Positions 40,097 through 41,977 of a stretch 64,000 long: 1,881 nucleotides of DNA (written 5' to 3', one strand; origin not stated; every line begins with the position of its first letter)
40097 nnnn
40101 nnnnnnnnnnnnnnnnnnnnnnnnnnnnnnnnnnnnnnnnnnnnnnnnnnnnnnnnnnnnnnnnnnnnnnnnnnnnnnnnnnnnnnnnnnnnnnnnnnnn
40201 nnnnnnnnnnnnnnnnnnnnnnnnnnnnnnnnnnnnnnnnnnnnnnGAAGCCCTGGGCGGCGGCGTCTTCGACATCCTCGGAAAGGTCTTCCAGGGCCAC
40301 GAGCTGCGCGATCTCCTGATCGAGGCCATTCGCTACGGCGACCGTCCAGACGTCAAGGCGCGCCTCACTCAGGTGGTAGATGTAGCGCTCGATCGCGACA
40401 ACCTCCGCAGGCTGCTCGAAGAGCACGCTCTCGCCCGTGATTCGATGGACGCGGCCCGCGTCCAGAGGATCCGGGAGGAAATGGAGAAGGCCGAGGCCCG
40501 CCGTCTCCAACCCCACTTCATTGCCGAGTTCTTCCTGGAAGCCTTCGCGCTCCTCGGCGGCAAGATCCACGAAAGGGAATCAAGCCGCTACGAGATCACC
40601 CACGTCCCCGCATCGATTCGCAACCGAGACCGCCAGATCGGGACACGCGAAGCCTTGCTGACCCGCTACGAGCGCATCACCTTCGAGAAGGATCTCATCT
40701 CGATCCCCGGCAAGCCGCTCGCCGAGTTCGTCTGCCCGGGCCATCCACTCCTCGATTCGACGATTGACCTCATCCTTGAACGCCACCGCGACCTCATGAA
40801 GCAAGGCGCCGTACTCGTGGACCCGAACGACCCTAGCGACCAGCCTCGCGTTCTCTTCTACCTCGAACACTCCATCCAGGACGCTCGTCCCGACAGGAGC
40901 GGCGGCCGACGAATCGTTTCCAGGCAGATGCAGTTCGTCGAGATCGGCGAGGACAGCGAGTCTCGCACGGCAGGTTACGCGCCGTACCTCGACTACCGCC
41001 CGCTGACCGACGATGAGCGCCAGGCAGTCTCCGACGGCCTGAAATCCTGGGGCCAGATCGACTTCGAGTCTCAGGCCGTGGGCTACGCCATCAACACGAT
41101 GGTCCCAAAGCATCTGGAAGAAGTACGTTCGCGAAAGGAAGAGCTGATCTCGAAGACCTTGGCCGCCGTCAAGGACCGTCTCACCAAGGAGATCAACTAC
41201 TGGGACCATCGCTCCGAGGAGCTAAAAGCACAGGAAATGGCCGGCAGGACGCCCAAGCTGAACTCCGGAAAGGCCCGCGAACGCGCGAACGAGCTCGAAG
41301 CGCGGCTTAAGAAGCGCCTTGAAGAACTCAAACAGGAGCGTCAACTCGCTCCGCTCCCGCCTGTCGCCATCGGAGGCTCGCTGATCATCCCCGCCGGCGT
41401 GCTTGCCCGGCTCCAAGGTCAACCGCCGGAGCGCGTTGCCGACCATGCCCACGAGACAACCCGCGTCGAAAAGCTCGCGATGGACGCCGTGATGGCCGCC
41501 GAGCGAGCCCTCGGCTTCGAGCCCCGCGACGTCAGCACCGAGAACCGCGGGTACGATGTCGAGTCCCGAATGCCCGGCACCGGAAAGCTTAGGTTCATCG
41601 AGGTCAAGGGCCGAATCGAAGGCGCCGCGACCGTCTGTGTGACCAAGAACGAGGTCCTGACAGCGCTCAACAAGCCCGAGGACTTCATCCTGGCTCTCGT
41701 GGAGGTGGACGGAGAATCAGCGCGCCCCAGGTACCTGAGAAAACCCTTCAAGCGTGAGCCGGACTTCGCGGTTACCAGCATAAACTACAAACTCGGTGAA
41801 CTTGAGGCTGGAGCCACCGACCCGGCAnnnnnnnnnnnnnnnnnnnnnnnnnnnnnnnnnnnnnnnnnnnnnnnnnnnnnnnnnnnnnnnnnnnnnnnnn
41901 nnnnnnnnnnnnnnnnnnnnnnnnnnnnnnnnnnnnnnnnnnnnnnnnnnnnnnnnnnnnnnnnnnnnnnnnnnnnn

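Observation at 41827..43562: DarT-DarG module translationally coupled to the upstream helicase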

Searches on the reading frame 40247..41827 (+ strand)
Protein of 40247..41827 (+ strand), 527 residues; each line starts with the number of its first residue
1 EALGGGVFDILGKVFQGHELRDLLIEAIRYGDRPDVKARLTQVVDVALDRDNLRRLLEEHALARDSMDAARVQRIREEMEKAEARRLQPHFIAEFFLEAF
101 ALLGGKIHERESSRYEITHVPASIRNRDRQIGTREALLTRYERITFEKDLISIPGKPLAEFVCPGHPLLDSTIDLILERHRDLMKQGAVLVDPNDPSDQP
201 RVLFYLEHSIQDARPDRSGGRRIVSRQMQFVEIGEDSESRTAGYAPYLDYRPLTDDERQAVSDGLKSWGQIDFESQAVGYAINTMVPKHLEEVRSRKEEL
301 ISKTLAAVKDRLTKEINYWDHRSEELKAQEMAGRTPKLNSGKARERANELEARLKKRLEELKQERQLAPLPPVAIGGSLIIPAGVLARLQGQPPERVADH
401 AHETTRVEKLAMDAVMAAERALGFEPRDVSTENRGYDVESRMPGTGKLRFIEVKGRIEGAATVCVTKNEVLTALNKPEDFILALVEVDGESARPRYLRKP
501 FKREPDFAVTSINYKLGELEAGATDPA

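Call 41: find_related_loci(query=A3, collection=metagenome_contigs, flank=10000)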
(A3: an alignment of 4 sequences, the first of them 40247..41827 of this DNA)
Query A3 (527 aa) in metagenome_contigs; peptide patterns used: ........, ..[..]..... (x = any residue, [..] = any of these).
600 stretches matched a pattern (row limit reached: there are more); 568 encode a relative of the query (tblastn E <= 1e-3); the best 80 are kept; 80 distinct loci.
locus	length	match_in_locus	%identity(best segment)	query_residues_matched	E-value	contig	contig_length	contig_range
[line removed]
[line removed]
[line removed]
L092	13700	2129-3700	66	2-527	0e+0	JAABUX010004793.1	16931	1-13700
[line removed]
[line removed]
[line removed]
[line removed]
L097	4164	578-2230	62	1-526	0e+0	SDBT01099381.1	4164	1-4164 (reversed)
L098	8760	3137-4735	65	1-526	0e+0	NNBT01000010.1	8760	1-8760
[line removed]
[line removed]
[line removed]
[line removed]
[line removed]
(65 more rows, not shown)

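Call 47: search_protein_families(library=pfam, alignment_id=A4, max_evalue=0.00001)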
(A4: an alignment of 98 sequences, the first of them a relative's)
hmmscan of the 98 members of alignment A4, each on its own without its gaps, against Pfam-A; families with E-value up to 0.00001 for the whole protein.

A. member 1, L089:6136-6384:+ (83 aa): 0 families

B. families by the number of members that match (of 98 scanned): 37 families (the first 25 are shown)
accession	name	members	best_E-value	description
PF03235.19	GmrSD_N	9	1.1e-31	GmrSD restriction endonuclease, N-terminal domain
PF13304.12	AAA_21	8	2.5e-40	AAA domain, putative AbiEii toxin, Type IV TA system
PF13175.12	AAA_15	8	5.5e-27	AAA ATPase domain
PF01850.27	PIN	6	6.3e-19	PIN domain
PF13749.12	HATPase_c_4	6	3.9e-16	Putative ATP-dependent DNA helicase recG C-terminal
PF04326.19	SLFN_AlbA_2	6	1.9e-14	Schlafen, AlbA_2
PF02463.25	SMC_N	5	1.2e-15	RecF/RecN/SMC N terminal domain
PF13476.12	AAA_23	4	2.2e-14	AAA domain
PF25794.1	SACS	3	2e-08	Sacsin domain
PF11398.14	DUF2813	3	5.4e-08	Protein of unknown function (DUF2813)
PF14487.12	DarT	2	2e-53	ssDNA thymidine ADP-ribosyltransferase, DarT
PF13635.12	DUF4143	2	6.6e-38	Domain of unknown function (DUF4143)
PF13173.12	AAA_14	2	1.3e-25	AAA domain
PF00571.33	CBS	2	8.8e-09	CBS domain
PF04471.18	Mrr_cat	1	1.1e-27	Restriction endonuclease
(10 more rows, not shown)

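Call 48: search_protein_families(library=padloc, alignment_id=A4, max_evalue=0.00001)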
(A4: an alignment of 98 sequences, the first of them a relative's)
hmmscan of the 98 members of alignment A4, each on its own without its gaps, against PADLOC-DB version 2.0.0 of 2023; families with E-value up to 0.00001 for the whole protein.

A. member 1, L089:6136-6384:+ (83 aa): 0 families

B. families by the number of members that match (of 98 scanned): 300 families (the first 25 are shown)
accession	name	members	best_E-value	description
PDLC04151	HEC-05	9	5.2e-28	-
PDLC04180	HEC-01A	8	1.9e-159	-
PDLC02358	Old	8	5.8e-46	Old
PDLC04178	HEC-01A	8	3.8e-43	-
PDLC04709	PDC-M55C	8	3.4e-41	-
PDLC02980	AriA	8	2.4e-35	-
PDLC02979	AriA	8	1.6e-27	-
PDLC00070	GajA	8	3.6e-27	AAA ATPase domain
PDLC00067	GajA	8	7.7e-24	AAA ATPase domain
PDLC00069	GajA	8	9.9e-24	AAA ATPase domain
PDLC00062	GajA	8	7e-22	AAA ATPase domain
PDLC03878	NsnB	8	2.2e-21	-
PDLC02981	AriAB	8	7.4e-21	-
PDLC00091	GajA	8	1.1e-20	AAA ATPase domain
PDLC00099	GajA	8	4.8e-20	AAA ATPase domain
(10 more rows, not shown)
